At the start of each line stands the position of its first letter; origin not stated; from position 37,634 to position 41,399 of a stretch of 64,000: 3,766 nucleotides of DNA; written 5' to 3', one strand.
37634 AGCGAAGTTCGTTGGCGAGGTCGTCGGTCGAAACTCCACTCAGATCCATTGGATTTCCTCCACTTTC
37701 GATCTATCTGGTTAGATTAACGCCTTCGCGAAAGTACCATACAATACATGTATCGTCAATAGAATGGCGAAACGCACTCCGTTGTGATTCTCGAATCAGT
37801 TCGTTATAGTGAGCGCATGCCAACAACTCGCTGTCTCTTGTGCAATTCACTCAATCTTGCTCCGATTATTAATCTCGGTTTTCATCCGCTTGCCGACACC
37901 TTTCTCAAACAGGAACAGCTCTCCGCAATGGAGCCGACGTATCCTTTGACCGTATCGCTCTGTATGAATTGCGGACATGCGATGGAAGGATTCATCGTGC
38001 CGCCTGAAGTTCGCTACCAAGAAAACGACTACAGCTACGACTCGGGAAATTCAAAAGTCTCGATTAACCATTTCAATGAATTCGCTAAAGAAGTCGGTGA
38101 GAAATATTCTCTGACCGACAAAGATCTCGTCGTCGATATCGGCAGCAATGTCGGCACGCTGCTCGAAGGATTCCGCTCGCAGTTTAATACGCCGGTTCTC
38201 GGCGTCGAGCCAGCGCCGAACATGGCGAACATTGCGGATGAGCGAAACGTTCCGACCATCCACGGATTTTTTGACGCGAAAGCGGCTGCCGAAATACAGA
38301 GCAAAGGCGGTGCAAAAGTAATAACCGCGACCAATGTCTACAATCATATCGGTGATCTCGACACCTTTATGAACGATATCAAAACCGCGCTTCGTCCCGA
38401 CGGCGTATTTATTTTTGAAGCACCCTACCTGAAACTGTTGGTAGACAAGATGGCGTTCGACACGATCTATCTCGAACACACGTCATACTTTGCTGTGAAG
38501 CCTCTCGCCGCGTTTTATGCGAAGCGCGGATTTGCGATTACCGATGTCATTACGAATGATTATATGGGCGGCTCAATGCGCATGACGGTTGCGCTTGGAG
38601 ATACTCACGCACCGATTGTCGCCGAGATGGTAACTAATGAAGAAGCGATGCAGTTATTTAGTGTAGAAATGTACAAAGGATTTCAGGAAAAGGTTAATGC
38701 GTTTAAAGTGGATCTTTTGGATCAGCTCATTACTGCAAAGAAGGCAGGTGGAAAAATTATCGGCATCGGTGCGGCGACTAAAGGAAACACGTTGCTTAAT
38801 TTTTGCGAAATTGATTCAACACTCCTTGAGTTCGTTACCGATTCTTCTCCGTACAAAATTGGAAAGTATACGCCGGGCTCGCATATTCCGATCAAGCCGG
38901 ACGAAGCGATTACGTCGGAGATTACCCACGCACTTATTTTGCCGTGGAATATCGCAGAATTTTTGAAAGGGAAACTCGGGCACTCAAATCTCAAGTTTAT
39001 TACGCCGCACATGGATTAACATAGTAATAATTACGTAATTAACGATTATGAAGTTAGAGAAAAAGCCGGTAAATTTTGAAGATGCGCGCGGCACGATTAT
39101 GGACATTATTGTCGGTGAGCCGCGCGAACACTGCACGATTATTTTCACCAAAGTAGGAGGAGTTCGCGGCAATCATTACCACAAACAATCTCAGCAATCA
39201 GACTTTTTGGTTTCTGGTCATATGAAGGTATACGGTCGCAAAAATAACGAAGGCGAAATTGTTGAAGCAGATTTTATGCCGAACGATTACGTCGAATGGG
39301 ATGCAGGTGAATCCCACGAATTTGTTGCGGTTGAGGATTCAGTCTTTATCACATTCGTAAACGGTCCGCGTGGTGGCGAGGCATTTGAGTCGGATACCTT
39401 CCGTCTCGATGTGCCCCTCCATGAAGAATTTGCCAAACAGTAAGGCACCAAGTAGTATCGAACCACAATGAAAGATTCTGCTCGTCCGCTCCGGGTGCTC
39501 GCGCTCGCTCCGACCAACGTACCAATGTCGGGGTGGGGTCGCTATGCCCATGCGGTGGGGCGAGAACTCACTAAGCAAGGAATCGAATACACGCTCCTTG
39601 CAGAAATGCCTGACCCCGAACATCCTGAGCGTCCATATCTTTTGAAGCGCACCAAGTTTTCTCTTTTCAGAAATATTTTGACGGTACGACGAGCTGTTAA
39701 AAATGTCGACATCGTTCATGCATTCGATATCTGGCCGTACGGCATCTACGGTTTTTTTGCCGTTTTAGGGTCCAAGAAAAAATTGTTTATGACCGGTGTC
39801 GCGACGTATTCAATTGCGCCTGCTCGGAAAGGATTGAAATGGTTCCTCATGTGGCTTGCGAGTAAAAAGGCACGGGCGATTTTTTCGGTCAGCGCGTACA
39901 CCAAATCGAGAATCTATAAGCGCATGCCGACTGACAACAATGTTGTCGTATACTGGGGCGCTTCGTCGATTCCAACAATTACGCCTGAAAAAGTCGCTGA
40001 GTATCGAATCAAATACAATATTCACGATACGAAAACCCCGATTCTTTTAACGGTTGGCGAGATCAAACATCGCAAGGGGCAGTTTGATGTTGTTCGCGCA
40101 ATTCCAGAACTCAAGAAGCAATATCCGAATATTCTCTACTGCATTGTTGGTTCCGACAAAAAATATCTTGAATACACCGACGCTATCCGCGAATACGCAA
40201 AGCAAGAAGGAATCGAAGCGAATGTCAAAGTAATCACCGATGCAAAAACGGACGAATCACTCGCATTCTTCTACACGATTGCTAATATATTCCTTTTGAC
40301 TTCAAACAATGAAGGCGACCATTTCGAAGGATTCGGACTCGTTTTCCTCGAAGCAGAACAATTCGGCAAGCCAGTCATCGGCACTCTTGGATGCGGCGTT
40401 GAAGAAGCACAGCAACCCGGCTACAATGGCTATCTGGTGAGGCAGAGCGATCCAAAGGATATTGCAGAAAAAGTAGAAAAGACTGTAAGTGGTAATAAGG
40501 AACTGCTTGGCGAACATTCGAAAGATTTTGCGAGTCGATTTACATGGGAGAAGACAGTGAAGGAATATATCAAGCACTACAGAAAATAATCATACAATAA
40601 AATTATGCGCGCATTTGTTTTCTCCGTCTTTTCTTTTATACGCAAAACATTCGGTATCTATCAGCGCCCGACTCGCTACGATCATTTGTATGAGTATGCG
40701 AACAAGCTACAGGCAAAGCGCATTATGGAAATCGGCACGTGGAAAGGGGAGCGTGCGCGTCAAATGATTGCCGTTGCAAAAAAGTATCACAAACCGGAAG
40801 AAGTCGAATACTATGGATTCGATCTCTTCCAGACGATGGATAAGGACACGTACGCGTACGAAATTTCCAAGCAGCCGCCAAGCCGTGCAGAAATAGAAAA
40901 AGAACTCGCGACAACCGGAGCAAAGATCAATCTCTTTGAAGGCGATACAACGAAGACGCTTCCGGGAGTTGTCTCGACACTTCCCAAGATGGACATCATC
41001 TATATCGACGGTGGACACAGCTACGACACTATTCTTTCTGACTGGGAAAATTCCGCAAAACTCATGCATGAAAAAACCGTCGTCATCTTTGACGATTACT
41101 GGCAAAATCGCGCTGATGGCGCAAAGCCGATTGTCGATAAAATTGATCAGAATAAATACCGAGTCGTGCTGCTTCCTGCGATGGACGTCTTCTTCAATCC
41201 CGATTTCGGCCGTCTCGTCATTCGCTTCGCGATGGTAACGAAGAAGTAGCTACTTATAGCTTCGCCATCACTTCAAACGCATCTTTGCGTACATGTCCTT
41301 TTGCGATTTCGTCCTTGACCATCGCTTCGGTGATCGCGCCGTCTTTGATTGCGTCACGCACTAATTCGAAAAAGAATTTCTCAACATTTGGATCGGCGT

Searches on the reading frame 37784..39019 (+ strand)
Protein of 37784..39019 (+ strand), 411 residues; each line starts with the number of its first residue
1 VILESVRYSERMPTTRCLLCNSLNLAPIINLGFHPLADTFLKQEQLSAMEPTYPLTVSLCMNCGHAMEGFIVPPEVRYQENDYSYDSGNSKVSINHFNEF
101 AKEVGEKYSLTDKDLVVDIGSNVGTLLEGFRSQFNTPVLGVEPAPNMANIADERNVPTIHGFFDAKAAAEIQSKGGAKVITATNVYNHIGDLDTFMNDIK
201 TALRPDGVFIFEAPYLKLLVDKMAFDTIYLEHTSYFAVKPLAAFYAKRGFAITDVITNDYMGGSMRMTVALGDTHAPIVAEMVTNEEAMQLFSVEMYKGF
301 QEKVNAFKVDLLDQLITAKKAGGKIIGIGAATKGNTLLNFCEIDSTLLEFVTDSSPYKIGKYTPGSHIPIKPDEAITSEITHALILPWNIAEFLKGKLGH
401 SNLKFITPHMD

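Call 61: search_protein_families(library=pfam, proteins=[window:37784-39019:+], max_evalue=0.0001)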
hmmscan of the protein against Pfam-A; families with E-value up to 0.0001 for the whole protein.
window:37784-39019:+ (411 aa): 6 families
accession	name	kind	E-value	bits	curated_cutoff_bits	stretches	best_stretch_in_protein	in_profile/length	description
PF08484.17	Methyltransf_14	-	2e-39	135.4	23.5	1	261-397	3-144/160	C-methyltransferase C-terminal domain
PF13489.12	Methyltransf_23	-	4.3e-15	56.3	27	1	114-253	24-162/164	Methyltransferase domain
PF08421.16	Methyltransf_13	-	8.8e-15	55.1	31.3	1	17-78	1-62/62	Putative zinc binding domain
PF08242.18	Methyltransf_12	-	3.6e-08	34.5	30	1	117-209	1-98/98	Methyltransferase domain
PF08241.18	Methyltransf_11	-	8.3e-07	30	21.2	1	117-211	1-95/95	Methyltransferase domain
PF13649.12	Methyltransf_25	-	5.2e-06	27.5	27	1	116-207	1-97/97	Methyltransferase domain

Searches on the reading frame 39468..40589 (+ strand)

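Call 61: search_protein_families(library=pfam, proteins=[window:39468-40589:+], max_evalue=0.0001)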
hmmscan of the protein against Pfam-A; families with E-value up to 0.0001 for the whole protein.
window:39468-40589:+ (373 aa): 4 families
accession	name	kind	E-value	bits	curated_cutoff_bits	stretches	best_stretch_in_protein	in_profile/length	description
PF00534.26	Glycos_transf_1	-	2.6e-32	112.2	26.4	1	186-344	11-160/172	Glycosyl transferases group 1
PF13692.12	Glyco_trans_1_4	-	1.1e-21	78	27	1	191-339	2-139/142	Glycosyl transferases group 1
PF13439.12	Glyco_transf_4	-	1.2e-11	45.3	28.5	1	21-161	2-162/170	Glycosyltransferase Family 4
PF13579.12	Glyco_trans_4_4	-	4e-05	24.4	29.7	1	22-152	2-145/158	Glycosyl transferase 4-like domain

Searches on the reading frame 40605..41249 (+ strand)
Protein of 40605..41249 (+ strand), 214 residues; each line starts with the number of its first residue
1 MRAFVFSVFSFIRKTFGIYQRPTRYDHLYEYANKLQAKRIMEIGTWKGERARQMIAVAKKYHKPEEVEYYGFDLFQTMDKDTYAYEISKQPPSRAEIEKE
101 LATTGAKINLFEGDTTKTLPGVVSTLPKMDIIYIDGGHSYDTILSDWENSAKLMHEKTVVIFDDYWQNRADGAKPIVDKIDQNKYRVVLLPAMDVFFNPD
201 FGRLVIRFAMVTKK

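Call 61: search_protein_families(library=pfam, proteins=[window:40605-41249:+], max_evalue=0.0001)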
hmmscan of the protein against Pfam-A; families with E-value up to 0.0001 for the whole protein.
window:40605-41249:+ (214 aa): 2 families
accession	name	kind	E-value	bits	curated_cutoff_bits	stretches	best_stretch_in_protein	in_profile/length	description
PF13578.12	Methyltransf_24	-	9.2e-16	59.1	26.3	1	42-165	2-105/105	Methyltransferase domain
PF01596.23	Methyltransf_3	-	5.8e-05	22.9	22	0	36-164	44-154/204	O-methyltransferase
